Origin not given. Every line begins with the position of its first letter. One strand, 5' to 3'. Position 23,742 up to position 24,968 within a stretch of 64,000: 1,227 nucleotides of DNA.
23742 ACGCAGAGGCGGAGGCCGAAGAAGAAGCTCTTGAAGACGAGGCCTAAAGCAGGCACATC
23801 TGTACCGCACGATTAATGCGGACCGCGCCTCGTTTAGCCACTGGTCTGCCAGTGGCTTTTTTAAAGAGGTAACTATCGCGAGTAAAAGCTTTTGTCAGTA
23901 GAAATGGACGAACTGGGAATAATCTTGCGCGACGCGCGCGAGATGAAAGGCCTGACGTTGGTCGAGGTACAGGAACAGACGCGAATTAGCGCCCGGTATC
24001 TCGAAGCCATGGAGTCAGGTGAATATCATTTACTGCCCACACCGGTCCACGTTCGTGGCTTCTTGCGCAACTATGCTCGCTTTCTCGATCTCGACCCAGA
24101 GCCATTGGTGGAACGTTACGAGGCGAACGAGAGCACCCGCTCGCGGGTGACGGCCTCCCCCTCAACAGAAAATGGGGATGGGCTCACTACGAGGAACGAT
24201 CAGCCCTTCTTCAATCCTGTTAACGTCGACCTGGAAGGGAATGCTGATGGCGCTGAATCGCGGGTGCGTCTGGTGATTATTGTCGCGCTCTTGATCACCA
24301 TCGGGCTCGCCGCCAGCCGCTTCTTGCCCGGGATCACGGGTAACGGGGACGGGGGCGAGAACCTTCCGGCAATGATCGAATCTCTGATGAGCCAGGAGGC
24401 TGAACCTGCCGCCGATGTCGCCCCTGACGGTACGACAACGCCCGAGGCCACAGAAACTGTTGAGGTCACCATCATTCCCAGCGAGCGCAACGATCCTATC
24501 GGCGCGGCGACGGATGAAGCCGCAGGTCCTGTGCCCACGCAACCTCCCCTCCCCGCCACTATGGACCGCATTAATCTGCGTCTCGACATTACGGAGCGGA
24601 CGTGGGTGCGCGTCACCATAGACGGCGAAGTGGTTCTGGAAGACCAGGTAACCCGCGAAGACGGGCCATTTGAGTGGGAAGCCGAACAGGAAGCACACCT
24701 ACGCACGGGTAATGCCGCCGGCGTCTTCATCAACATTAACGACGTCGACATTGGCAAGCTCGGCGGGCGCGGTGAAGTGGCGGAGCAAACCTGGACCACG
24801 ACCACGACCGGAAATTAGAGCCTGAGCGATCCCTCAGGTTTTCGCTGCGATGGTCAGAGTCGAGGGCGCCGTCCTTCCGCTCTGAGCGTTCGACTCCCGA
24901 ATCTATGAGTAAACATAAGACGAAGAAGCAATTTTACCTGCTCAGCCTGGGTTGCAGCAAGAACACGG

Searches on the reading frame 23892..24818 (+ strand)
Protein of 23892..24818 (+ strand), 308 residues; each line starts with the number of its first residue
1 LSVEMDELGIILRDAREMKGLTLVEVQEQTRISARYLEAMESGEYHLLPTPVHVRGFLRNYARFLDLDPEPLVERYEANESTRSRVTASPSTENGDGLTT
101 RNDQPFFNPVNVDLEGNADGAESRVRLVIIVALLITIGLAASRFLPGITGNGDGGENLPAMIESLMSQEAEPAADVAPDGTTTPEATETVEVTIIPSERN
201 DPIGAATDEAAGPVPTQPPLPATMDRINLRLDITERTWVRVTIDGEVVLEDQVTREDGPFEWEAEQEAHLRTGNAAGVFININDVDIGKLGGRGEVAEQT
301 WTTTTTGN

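Call 71: search_protein_families(library=pfam, proteins=[window:23892-24818:+], max_evalue=1)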
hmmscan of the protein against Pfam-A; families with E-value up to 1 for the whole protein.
window:23892-24818:+ (308 aa): 5 families
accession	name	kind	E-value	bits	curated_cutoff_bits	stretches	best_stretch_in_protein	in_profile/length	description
PF13413.12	HTH_25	-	4.1e-24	84.6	24.6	1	11-72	1-62/62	Helix-turn-helix domain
PF13464.11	RodZ_C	-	3.9e-10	40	23.9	1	231-298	2-70/72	RodZ C-terminal domain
PF12844.13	HTH_19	-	3.8e-07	30.4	30.2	1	9-75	1-61/64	Helix-turn-helix domain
PF13560.12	HTH_31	-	5.9e-07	30.1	27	1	7-71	1-60/64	Helix-turn-helix domain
PF01381.28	HTH_3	-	0.00051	20.5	23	1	12-46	1-35/55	Helix-turn-helix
